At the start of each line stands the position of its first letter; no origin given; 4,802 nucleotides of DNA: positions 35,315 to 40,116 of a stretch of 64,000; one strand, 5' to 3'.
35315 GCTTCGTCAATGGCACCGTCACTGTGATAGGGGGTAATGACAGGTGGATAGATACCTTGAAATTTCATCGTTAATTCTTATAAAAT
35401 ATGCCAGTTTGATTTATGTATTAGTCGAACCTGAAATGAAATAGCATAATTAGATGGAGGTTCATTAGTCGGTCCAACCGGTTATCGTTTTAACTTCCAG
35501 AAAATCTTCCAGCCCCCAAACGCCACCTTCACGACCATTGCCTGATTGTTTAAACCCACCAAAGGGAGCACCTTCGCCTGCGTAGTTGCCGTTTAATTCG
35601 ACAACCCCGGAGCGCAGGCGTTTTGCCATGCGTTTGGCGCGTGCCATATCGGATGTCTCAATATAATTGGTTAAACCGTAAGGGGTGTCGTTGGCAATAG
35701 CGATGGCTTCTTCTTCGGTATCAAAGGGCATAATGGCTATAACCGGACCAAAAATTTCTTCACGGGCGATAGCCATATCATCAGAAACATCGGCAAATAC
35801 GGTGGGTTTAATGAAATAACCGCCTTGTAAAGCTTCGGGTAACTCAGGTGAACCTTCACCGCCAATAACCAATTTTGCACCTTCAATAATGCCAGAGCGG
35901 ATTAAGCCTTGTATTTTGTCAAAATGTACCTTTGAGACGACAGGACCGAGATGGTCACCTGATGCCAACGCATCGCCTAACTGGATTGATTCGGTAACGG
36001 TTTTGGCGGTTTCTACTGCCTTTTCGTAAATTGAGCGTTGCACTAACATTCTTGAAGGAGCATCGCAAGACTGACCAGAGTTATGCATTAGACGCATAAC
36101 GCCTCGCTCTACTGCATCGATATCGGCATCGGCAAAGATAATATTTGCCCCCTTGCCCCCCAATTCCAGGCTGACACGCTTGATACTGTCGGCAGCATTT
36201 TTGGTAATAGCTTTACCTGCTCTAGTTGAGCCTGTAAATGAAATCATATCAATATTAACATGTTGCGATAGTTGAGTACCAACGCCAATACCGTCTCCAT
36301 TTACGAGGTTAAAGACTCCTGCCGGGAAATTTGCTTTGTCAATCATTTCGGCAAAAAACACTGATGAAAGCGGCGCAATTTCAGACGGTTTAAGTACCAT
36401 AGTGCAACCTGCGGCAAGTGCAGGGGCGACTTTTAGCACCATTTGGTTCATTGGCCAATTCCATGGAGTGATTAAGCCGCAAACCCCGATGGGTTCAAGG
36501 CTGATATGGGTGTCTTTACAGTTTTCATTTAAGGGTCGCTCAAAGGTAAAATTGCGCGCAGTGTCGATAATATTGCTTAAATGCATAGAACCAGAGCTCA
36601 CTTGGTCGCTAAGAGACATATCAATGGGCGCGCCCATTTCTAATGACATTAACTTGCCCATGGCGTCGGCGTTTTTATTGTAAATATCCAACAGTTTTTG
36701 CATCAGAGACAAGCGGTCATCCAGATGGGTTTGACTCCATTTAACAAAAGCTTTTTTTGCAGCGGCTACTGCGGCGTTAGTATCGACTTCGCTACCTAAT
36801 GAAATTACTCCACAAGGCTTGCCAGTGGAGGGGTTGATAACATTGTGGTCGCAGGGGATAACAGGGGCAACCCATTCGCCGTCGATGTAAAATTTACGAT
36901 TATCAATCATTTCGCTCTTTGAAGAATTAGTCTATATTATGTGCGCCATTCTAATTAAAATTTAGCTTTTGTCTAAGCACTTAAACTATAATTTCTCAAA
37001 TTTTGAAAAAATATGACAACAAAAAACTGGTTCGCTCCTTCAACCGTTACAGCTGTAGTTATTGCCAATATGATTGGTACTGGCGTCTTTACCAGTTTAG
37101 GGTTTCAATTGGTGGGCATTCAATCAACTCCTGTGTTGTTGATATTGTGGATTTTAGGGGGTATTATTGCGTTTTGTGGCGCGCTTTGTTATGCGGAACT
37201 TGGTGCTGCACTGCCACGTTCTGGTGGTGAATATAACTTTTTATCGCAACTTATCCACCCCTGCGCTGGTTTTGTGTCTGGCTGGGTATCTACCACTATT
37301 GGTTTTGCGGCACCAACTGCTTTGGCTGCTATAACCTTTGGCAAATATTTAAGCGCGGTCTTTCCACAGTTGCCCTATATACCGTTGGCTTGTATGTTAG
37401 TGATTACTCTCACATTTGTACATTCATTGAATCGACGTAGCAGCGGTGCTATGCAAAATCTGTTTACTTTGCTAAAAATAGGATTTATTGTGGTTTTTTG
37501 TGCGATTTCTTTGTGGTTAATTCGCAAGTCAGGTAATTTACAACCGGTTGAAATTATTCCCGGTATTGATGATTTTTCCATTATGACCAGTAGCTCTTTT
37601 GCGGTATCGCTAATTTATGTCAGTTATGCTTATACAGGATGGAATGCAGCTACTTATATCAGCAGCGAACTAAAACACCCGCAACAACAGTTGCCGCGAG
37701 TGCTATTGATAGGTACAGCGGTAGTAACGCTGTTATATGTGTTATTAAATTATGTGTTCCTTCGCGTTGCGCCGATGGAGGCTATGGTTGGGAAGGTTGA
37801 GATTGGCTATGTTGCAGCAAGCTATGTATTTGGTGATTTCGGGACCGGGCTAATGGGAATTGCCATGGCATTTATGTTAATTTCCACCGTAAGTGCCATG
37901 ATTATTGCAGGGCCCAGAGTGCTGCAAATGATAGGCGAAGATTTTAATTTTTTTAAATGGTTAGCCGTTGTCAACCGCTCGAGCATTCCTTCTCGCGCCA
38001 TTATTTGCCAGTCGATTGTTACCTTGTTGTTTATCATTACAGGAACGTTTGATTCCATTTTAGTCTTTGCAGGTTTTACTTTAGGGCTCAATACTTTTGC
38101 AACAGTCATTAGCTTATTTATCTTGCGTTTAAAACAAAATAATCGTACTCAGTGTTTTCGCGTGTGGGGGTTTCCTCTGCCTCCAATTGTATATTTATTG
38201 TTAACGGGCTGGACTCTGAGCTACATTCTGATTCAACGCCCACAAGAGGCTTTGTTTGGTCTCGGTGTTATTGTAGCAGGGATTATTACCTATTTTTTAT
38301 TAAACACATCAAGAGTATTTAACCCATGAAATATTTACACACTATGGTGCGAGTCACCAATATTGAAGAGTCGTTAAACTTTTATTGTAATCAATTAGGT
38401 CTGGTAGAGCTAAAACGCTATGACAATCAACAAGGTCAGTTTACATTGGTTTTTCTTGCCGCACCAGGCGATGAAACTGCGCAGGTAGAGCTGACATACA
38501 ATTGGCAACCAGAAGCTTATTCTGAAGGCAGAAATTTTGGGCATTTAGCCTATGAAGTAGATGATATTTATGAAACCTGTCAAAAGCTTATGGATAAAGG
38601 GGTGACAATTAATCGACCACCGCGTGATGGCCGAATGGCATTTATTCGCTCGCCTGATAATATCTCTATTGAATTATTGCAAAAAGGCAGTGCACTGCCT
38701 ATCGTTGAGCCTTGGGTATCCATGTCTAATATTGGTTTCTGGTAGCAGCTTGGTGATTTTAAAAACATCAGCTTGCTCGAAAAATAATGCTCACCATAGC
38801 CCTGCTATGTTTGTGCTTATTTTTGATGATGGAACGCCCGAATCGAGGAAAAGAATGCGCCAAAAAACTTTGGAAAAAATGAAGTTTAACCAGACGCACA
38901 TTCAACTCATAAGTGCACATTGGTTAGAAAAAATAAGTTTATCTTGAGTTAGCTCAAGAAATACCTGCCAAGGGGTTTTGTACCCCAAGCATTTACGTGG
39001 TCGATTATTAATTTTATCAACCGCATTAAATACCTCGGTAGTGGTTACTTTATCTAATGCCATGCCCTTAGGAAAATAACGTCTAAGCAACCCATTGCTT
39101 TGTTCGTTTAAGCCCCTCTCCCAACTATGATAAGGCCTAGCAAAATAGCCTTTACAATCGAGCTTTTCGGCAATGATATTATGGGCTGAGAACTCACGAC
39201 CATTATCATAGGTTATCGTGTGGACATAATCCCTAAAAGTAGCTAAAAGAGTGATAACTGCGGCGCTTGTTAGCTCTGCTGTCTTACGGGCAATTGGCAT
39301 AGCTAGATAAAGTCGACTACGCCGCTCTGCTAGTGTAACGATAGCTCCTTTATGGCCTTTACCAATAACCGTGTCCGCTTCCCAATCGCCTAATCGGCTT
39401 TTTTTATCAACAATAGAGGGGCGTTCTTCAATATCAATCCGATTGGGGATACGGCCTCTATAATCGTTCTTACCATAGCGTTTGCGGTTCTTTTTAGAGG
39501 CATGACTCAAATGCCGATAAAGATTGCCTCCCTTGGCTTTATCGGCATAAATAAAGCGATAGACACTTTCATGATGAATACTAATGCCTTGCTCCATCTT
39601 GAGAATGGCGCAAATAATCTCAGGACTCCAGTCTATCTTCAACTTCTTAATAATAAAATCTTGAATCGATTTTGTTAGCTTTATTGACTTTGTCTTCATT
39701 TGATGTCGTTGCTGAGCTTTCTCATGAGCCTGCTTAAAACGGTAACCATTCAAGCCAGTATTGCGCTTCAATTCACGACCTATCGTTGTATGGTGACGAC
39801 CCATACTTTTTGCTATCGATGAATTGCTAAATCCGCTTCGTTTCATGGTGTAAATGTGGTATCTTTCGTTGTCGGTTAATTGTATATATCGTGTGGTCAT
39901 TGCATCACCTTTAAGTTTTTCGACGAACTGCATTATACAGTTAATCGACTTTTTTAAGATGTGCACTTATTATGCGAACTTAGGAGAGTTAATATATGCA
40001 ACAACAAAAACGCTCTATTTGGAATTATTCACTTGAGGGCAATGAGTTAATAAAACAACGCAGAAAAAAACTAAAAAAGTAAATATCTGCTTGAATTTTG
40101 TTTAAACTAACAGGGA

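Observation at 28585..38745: Catabolic operon around a non-pyrrolysine MttB-family methyltransferase with no corrinoid partner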

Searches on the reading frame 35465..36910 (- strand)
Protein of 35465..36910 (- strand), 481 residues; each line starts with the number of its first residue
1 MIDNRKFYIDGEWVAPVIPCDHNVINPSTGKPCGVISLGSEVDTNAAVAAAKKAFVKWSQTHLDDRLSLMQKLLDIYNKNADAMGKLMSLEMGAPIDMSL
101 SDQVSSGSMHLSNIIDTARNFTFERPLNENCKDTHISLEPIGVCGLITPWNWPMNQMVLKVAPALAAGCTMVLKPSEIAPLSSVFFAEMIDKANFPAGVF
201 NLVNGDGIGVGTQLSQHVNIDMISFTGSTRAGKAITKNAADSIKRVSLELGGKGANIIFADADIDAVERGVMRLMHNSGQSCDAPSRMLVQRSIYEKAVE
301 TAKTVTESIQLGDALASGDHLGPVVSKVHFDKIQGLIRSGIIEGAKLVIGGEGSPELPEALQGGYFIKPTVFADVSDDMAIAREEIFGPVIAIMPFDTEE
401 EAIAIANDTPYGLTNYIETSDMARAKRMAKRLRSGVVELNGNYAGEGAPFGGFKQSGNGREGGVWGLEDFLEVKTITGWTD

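Call 3: search_protein_families(library=pfam, proteins=[window:35465-36910:-])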
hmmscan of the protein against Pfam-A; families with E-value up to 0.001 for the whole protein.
window:35465-36910:- (481 aa): 1 family
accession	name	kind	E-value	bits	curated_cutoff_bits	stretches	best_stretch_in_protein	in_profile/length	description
PF00171.27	Aldedh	-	4e-151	504.1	23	1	22-476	9-461/461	Aldehyde dehydrogenase family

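Call 4: search_protein_families(library=ncbifam, proteins=[window:35465-36910:-])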
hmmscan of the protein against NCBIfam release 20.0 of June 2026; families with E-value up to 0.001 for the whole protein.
window:35465-36910:- (481 aa): 41 families (the best 25 are shown)
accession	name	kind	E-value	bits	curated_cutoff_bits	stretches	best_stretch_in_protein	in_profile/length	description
TIGR02299.1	HpaE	equivalog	4.7e-128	427.8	638.35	1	6-476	2-474/488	5-carboxymethyl-2-hydroxymuconate semialdehyde dehydrogenase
TIGR01804.1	BADH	equivalog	9e-127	423.4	668.6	1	8-474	1-467/467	betaine-aldehyde dehydrogenase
NF010000.0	PRK13473.1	subfamily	8e-121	404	615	1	6-476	4-470/475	aminobutyraldehyde dehydrogenase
TIGR04284.1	aldehy_Rv0768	hypoth_equivalog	1.5e-114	383.6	775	1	7-477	3-477/480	aldehyde dehydrogenase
NF009725.0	PRK13252.1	equivalog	9e-114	380.6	593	1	4-476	6-477/488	betaine-aldehyde dehydrogenase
TIGR03216.1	OH_muco_semi_DH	equivalog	1.1e-113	380.4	693.25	1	7-476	3-477/481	2-hydroxymuconic semialdehyde dehydrogenase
NF045736.1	PaDhStyDRhodo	equivalog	5.8e-112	374.7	800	1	6-477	4-476/479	phenylacetaldehyde dehydrogenase StyD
TIGR01780.1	SSADH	subfamily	1.9e-109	366.5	646.35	1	24-474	1-448/448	succinate-semialdehyde dehydrogenase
NF045735.1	PaDhStyDPseudo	equivalog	1.3e-106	357.1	850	1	6-476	4-479/483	phenylacetaldehyde dehydrogenase StyD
NF042993.1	AlphKGSA_gudD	equivalog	1.7e-101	340.3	770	1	7-476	6-478/481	alpha-ketoglutaric semialdehyde dehydrogenase GucD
NF007352.0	PRK09847.1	equivalog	1.5e-100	337.1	850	1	2-476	18-489/495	aldehyde dehydrogenase PuuC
NF050026.1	AcaldDHExaC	equivalog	2.7e-99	333.1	900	1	6-476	17-491/503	acetaldehyde dehydrogenase ExaC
NF008415.0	PRK11241.1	equivalog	1.6e-98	330.6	828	1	6-476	12-478/482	NADP-dependent succinate-semialdehyde dehydrogenase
NF006916.0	PRK09407.1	equivalog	1.9e-98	330.4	521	1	22-477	36-491/526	succinic semialdehyde dehydrogenase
NF052305.1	DioxValDhHalo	equivalog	1e-96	324.8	750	1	1-476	1-479/483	2,5-dioxovalerate dehydrogenase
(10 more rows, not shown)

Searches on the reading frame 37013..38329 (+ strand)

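Call 3: search_protein_families(library=pfam, proteins=[window:37013-38329:+])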
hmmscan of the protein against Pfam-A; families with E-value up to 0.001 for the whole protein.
window:37013-38329:+ (438 aa): 2 families
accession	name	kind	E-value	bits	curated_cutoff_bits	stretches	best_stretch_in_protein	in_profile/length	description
PF13520.12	AA_permease_2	-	3.6e-51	174.9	27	1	10-399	4-398/427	Amino acid permease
PF00324.27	AA_permease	-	1.2e-29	103.8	24.6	1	14-372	4-380/470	Amino acid permease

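Call 4: search_protein_families(library=ncbifam, proteins=[window:37013-38329:+])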
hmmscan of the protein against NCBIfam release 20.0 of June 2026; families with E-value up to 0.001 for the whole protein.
window:37013-38329:+ (438 aa): 14 families
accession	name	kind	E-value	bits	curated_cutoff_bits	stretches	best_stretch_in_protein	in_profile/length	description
TIGR00911.1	2A0308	subfamily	2e-50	171.7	701.8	1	13-429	54-472/505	L-type amino acid transporter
TIGR00909.1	2A0306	subfamily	9.8e-39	133.5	556.8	1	12-429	10-428/429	amino acid transporter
NF008466.1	PRK11357.1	equivalog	2.6e-23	82.7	800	1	11-384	14-388/446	fructoselysine/psicoselysine transporter FrlA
NF053761.1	BrChAATpBcaP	equivalog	9e-21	74.4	690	1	11-431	28-452/460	branched-chain amino acid transporter BcaP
TIGR00908.1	2A0305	equivalog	1.1e-18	67.3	381.75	1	45-431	45-429/442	ethanolamine permease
NF008245.0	PRK11021.1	equivalog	2.7e-17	62.9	284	1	18-344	19-334/419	L-methionine/branched-chain amino acid transporter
TIGR00906.1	2A0303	subfamily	1.7e-12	46.5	681.7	1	12-340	38-395/602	cationic amino acid transport permease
NF007754.0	PRK10435.1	equivalog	2.1e-11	43.5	585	1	12-347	12-341/443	cadaverine/lysine antiporter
NF007876.0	PRK10580.1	equivalog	2.2e-11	43.3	736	1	14-375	18-379/457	proline-specific permease ProY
NF007602.0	PRK10249.1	equivalog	2.3e-10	40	851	1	14-343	30-358/458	phenylalanine transporter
NF008484.0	PRK11387.1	equivalog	1.5e-08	34.1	716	1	16-366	25-377/471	S-methylmethionine permease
TIGR00913.1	2A0310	subfamily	1.6e-08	33.8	578.7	1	14-353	11-366/480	amino acid permease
NF007929.0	PRK10644.1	equivalog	6e-08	31.8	574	1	12-344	15-341/445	arginine/agmatine antiporter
TIGR00907.1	2A0304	subfamily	1.3e-05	24.4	598.3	1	23-278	31-301/482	amino acid permease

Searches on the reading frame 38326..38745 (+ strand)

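Call 3: search_protein_families(library=pfam, proteins=[window:38326-38745:+])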
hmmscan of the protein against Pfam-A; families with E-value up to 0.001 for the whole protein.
window:38326-38745:+ (139 aa): 2 families
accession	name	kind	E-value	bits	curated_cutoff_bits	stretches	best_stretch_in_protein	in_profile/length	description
PF00903.31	Glyoxalase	-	2.6e-21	76.7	20.6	1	4-117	3-121/121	Glyoxalase/Bleomycin resistance protein/Dioxygenase superfamily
PF13669.12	Glyoxalase_4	-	1.5e-11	45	27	1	5-103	2-102/109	Glyoxalase/Bleomycin resistance protein/Dioxygenase superfamily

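Call 4: search_protein_families(library=ncbifam, proteins=[window:38326-38745:+])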
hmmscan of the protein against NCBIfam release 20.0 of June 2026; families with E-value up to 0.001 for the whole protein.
window:38326-38745:+ (139 aa): 6 families
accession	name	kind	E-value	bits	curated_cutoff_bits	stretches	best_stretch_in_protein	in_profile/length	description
TIGR00068.2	glyox_I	equivalog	1.9e-31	108.9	120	1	4-121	3-141/143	lactoylglutathione lyase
NF050074.1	glyox_I_GloA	exception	1.3e-25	89.9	165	1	2-118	1-120/121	lactoylglutathione lyase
NF007629.0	PRK10291.1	equivalog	6e-23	81.2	246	1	1-120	1-126/135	lactoylglutathione lyase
NF050075.1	SMU1112c_YaeR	equivalog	2.1e-09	37.7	140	1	5-118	6-124/125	SMU1112c/YaeR family gloxylase I-like metalloprotein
TIGR03081.1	metmalonyl_epim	equivalog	1.6e-05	25.4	114.95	1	5-102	4-106/129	methylmalonyl-CoA epimerase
NF008551.0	PRK11478.1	equivalog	0.00016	22.1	148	1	5-119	9-128/129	VOC family protein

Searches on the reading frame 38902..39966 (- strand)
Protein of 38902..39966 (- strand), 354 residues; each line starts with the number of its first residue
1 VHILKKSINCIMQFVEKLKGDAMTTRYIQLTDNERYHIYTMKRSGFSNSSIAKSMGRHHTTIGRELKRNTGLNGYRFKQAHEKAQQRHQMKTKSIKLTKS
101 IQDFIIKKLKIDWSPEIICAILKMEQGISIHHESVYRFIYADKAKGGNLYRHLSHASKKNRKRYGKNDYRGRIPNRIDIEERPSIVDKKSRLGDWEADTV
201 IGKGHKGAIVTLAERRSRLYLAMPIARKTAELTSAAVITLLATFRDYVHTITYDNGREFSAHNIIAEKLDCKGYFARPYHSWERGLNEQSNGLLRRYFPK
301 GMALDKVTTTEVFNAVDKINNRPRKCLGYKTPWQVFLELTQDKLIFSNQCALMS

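Call 10: search_protein_families(library=pfam, proteins=[window:38902-39966:-])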
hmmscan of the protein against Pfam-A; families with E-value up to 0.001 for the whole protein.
window:38902-39966:- (354 aa): 3 families
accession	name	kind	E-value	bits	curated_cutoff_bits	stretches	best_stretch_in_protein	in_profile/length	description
PF13936.12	HTH_38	-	3.6e-14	52.7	27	1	27-69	2-44/44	Helix-turn-helix domain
PF00665.32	rve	-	1.2e-06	29.1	32.6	1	195-281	8-102/102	Integrase core domain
PF13565.12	HTH_32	-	3.2e-05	24.8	33.7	1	61-138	1-72/73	Homeodomain-like domain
